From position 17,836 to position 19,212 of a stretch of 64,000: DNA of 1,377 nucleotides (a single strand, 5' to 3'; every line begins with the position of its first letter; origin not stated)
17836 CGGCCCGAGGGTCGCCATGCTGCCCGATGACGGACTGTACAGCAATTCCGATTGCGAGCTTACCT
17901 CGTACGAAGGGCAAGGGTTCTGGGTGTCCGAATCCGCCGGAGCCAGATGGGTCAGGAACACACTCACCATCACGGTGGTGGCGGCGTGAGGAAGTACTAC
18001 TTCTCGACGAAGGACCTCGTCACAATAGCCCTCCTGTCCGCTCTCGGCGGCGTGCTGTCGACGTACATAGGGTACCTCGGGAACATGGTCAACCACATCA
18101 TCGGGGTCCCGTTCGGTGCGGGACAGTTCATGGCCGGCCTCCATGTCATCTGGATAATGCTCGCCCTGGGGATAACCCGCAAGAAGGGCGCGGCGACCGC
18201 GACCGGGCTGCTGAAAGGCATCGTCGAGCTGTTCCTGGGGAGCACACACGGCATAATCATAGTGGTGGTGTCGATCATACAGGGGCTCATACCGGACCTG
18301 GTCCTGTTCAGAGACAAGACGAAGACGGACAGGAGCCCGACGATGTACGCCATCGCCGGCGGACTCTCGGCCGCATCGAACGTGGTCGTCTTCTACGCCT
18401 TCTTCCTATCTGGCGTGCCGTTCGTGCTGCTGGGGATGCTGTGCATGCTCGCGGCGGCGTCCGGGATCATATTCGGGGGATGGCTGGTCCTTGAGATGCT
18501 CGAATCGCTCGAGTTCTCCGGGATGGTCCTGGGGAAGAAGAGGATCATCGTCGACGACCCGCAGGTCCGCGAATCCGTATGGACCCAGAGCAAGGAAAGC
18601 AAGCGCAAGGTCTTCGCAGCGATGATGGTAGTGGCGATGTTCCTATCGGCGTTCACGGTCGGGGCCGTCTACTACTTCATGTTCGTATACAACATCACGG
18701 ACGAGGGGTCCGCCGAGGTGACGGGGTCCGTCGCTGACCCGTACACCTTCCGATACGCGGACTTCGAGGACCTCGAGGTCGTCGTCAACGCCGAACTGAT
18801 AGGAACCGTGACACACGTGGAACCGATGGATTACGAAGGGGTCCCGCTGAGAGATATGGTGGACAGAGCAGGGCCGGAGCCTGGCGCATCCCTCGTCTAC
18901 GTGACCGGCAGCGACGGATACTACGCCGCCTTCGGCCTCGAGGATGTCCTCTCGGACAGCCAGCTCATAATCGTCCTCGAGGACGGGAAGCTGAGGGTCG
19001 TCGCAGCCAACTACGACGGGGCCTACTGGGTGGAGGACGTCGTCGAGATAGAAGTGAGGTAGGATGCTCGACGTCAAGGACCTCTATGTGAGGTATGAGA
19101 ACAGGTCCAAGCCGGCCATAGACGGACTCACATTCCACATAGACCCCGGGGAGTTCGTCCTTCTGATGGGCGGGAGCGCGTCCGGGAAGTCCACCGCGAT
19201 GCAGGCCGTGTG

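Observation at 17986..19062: ECF S-component carrying a 7th TM helix and an external ~120-aa domain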

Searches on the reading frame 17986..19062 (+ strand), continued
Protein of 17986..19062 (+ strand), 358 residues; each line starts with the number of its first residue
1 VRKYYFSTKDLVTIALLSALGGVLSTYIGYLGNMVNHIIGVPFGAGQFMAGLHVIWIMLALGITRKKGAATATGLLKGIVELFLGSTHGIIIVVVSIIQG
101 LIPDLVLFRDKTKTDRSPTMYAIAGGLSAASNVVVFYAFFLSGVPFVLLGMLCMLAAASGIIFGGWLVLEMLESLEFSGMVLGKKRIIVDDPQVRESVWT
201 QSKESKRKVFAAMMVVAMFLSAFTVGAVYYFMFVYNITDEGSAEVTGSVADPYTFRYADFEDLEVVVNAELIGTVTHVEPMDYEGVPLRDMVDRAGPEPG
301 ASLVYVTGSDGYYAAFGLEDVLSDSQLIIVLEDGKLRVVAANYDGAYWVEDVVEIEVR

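Call 60: search_protein_families(library=pfam, proteins=[P0138, P0146, P0148, P0197, P0160, P0177, P0145, P0144, P0213, P0230], max_evalue=0.01)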
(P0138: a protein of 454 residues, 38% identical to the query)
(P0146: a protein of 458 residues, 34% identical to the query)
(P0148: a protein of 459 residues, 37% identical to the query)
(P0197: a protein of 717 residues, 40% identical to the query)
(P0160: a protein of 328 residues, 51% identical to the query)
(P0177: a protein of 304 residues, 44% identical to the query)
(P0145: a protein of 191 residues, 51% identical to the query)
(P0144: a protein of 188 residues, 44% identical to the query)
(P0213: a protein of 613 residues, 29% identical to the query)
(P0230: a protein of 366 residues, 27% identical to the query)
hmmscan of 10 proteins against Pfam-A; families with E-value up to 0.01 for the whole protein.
P0138 (454 aa): 2 families
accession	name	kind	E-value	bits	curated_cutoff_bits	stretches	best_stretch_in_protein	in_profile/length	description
PF09819.14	ABC_cobalt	-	4.6e-16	59.5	25.2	1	11-128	1-119/121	ABC-type cobalt transport system, permease component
PF00174.25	Oxidored_molyb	-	4e-06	27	24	0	255-298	67-116/169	Oxidoreductase molybdopterin binding domain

P0146 (458 aa): 1 family
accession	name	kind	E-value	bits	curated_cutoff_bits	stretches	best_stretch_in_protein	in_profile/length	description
PF09819.14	ABC_cobalt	-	3.6e-20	72.8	25.2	1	12-129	1-118/121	ABC-type cobalt transport system, permease component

P0148 (459 aa): 2 families
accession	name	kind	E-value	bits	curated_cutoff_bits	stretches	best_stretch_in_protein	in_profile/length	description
PF09819.14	ABC_cobalt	-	2.8e-18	66.7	25.2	1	18-135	1-119/121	ABC-type cobalt transport system, permease component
PF00174.25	Oxidored_molyb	-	2.9e-06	27.4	24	0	261-322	68-134/169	Oxidoreductase molybdopterin binding domain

P0197 (717 aa): 24 families
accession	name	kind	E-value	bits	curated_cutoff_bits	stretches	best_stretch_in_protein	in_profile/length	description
PF00005.33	ABC_tran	-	9.3e-58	195.1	25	2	483-629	1-137/137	ABC transporter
PF13304.12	AAA_21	-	8.7e-16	59.3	27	1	337-409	221-295/304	AAA domain, putative AbiEii toxin, Type IV TA system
PF09819.14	ABC_cobalt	-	9.9e-13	48.8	25.2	1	13-128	2-117/121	ABC-type cobalt transport system, permease component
PF13191.12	AAA_16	-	1.9e-11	45.1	32.6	2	240-407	23-166/167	AAA ATPase domain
PF02463.25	SMC_N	-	2.7e-09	37.2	40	1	242-416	25-203/220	RecF/RecN/SMC N terminal domain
PF13481.12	AAA_25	-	1e-08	35.5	27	1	227-279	18-77/195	AAA domain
PF13555.12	AAA_29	-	1.6e-08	34.6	27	1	237-269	18-50/61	P-loop containing region of AAA domain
PF13476.12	AAA_23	-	4.7e-08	34.3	27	0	243-270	21-48/201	AAA domain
PF13401.12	AAA_22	-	1.4e-07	32.3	27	1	241-410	5-121/130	AAA domain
PF13238.12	AAA_18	-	1e-05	26.5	29.4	0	244-282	1-36/128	AAA domain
PF13604.12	AAA_30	-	1.4e-05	25.4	27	0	495-552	20-75/191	AAA domain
PF20720.3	nSTAND3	-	1.4e-05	25.2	27.2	1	238-263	14-39/155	Novel STAND NTPase 3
PF25199.1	nSTAND_NTPase5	-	1.8e-05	25.1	34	0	239-270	39-70/145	Novel STAND NTPase 5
PF13558.12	SbcC_Walker_B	-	2.1e-05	25.1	27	0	348-397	27-89/90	SbcC/RAD50-like, Walker B motif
PF05729.18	NACHT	-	2.7e-05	24.5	26.7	0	495-514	2-21/167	NACHT domain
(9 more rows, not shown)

P0160 (328 aa): 1 family
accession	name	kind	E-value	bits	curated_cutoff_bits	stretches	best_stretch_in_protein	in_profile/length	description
PF09819.14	ABC_cobalt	-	5e-22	78.8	25.2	1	10-128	1-120/121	ABC-type cobalt transport system, permease component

P0177 (304 aa): 1 family
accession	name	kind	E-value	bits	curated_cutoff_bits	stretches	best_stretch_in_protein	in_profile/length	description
PF09819.14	ABC_cobalt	-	1.4e-19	70.9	25.2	1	1-112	6-118/121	ABC-type cobalt transport system, permease component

P0145 (191 aa): 1 family
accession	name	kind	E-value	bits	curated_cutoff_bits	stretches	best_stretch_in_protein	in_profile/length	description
PF09819.14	ABC_cobalt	-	1.4e-16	61.2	25.2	1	12-111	1-99/121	ABC-type cobalt transport system, permease component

P0144 (188 aa): 1 family
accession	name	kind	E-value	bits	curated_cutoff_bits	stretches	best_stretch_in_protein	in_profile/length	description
PF00174.25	Oxidored_molyb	-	8.9e-06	25.8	24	1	73-159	14-124/169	Oxidoreductase molybdopterin binding domain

P0213 (613 aa): 1 family
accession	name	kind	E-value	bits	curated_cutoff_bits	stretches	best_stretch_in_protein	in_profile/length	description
PF00174.25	Oxidored_molyb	-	5.4e-26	91.6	24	4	533-610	67-158/169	Oxidoreductase molybdopterin binding domain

P0230 (366 aa): 2 families
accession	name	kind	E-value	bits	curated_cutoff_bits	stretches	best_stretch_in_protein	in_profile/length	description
PF00174.25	Oxidored_molyb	-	7.2e-14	52.2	24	1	234-365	14-160/169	Oxidoreductase molybdopterin binding domain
PF09819.14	ABC_cobalt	-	6.5e-13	49.4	25.2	1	21-137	9-118/121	ABC-type cobalt transport system, permease component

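Call 61: find_encoding_contigs(protein=P0166, flank=7000, max_places=2)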
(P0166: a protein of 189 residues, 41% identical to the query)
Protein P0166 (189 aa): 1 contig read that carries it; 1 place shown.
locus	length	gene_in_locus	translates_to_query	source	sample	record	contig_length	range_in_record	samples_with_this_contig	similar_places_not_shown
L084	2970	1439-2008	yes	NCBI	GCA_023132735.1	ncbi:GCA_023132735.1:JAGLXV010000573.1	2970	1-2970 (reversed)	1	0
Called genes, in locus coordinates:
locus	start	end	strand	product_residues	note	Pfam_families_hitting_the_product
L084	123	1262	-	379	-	PF00535:Glycos_transf_2, PF10111:Glyco_tranf_2_2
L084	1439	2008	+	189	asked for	PF09819:ABC_cobalt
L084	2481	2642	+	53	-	PF01428:zf-AN1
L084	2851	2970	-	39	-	PF00352:TBP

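Call 62: find_encoding_contigs(protein=P0145, flank=7000, max_places=2)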
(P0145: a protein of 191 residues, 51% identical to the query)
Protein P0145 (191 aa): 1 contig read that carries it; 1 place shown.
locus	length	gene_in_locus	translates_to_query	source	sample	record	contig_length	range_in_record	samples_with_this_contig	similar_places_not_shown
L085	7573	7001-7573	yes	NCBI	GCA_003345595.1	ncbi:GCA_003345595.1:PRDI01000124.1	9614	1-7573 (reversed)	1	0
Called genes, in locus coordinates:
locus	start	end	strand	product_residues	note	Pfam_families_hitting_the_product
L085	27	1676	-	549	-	PF01850:PIN, PF00437:T2SSE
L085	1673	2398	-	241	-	PF02778:tRNA_int_endo_N, PF01974:tRNA_int_endo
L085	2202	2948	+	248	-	PF01750:HycI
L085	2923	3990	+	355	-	PF01008:IF-2B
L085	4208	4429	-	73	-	PF20095:DUF6485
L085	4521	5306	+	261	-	-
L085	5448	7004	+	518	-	PF00149:Metallophos, PF12850:Metallophos_2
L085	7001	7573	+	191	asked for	PF09819:ABC_cobalt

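Call 77: search_protein_families(library=pfam, proteins=[L078:2-793:+, L078:1032-1976:+, L078:1978-3081:+, L078:3075-4301:+, L078:11476-11997:+, L078:12249-12770:+, L074:7369-7923:+, L074:5268-6569:+, L075:4747-5520:+, L071:12653-17041:+], max_evalue=0.001)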
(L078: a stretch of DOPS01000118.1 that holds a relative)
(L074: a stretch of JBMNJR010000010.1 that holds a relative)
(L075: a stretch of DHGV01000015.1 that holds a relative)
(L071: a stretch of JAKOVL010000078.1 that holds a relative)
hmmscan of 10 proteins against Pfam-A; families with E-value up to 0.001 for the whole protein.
L078:2-793:+ (263 aa): 2 families
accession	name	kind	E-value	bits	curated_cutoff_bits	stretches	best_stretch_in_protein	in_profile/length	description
PF01314.23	AFOR_C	-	1.5e-20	74.1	27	1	2-106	270-380/385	Aldehyde ferredoxin oxidoreductase, domains 2 & 3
PF13247.11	Fer4_11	-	7e-06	26.6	26.2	1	161-219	36-96/100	4Fe-4S dicluster domain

L078:1032-1976:+ (314 aa): 1 family
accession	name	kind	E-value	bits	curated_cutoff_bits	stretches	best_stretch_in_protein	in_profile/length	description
PF00078.32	RVT_1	-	2.4e-16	60.5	29.6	1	83-299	14-203/205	Reverse transcriptase (RNA-dependent DNA polymerase)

L078:1978-3081:+ (367 aa): 2 families
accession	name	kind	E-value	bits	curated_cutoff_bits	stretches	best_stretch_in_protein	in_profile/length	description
PF04055.27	Radical_SAM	-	1e-07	32.7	29.5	1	41-141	4-97/166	Radical SAM superfamily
PF13353.11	Fer4_12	-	1.4e-06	29.1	22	1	37-129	9-93/137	4Fe-4S single cluster domain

L078:3075-4301:+ (408 aa): 3 families
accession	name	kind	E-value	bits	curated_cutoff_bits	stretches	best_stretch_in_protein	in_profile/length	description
PF03453.22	MoeA_N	-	8.2e-36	123.5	30.8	1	11-168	8-160/160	MoeA N-terminal region (domain I and II)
PF00994.29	MoCF_biosynth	-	8.9e-16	58.3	26.6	1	182-317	2-143/144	Probable molybdopterin binding domain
PF03454.20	MoeA_C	-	9.1e-06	26.3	22.1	1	332-400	2-70/72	MoeA C-terminal region (domain IV)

L078:11476-11997:+ (173 aa): 1 family
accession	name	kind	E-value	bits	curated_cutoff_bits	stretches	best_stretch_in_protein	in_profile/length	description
PF00174.25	Oxidored_molyb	-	6.4e-12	45.8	24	1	74-172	38-161/169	Oxidoreductase molybdopterin binding domain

L078:12249-12770:+ (173 aa): 1 family
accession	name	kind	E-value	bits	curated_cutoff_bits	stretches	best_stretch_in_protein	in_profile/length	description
PF13205.12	Big_5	-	1.5e-11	45.4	23.6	1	19-132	2-105/105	Bacterial Ig-like domain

L074:7369-7923:+ (184 aa): 1 family
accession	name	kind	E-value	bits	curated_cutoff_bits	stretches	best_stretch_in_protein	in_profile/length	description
PF00174.25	Oxidored_molyb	-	9.6e-07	29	24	1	38-164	14-146/169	Oxidoreductase molybdopterin binding domain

L074:5268-6569:+ (433 aa): 2 families
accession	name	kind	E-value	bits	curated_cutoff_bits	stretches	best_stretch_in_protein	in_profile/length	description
PF00149.33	Metallophos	-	1.6e-18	68.3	21.5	1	140-323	2-191/191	Calcineurin-like phosphoesterase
PF16656.11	Pur_ac_phosph_N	-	6.5e-16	59.1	30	1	38-132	1-93/93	Purple acid Phosphatase, N-terminal domain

L075:4747-5520:+ (257 aa): 1 family
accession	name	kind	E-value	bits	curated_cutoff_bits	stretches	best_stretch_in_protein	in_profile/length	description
PF04016.18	DUF364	-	5.1e-09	36.4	23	1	136-221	3-85/147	Putative heavy-metal chelation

L071:12653-17041:+ (1463 aa): 1 family
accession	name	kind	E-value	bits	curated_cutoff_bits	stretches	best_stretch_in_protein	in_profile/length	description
PF00174.25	Oxidored_molyb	-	1.3e-16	61.1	24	0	247-346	21-136/169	Oxidoreductase molybdopterin binding domain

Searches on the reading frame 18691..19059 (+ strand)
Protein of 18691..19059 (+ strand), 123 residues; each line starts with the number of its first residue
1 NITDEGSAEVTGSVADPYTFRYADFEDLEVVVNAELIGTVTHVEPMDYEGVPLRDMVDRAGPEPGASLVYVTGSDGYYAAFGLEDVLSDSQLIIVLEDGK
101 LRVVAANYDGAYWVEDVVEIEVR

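Call 37: search_solved_structures(query=A2, max_evalue=10, show_alignments=5)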
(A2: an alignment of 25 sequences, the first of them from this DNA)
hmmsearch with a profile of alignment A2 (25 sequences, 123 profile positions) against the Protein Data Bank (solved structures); distinct sequences matched with E-value up to 10: 7.
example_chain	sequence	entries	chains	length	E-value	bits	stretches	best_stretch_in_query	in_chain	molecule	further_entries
2xts_A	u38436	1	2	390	2.1e-08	37.2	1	42-122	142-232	SULFITE DEHYDROGENASE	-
2ca3_A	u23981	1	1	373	1.1e-06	31.7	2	46-76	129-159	SULFITE:CYTOCHROME C OXIDOREDUCTASE SUBUNIT A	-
2blf_A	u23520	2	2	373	1.1e-06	31.7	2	46-76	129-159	Sulfite:cytochrome c oxidoreductase subunit A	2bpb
2ca4_A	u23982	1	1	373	1.1e-06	31.7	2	46-76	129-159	SULFITE:CYTOCHROME C OXIDOREDUCTASE SUBUNIT A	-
2c9x_A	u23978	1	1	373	1.2e-06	31.6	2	46-76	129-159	SULFITE:CYTOCHROME C OXIDOREDUCTASE SUBUNIT A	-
8phf_A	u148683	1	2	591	0.62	13.1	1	53-99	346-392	Complex I assembly factor ACAD9, mitochondrial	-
8phe_A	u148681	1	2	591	0.63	13.1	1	53-99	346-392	Complex I assembly factor ACAD9, mitochondrial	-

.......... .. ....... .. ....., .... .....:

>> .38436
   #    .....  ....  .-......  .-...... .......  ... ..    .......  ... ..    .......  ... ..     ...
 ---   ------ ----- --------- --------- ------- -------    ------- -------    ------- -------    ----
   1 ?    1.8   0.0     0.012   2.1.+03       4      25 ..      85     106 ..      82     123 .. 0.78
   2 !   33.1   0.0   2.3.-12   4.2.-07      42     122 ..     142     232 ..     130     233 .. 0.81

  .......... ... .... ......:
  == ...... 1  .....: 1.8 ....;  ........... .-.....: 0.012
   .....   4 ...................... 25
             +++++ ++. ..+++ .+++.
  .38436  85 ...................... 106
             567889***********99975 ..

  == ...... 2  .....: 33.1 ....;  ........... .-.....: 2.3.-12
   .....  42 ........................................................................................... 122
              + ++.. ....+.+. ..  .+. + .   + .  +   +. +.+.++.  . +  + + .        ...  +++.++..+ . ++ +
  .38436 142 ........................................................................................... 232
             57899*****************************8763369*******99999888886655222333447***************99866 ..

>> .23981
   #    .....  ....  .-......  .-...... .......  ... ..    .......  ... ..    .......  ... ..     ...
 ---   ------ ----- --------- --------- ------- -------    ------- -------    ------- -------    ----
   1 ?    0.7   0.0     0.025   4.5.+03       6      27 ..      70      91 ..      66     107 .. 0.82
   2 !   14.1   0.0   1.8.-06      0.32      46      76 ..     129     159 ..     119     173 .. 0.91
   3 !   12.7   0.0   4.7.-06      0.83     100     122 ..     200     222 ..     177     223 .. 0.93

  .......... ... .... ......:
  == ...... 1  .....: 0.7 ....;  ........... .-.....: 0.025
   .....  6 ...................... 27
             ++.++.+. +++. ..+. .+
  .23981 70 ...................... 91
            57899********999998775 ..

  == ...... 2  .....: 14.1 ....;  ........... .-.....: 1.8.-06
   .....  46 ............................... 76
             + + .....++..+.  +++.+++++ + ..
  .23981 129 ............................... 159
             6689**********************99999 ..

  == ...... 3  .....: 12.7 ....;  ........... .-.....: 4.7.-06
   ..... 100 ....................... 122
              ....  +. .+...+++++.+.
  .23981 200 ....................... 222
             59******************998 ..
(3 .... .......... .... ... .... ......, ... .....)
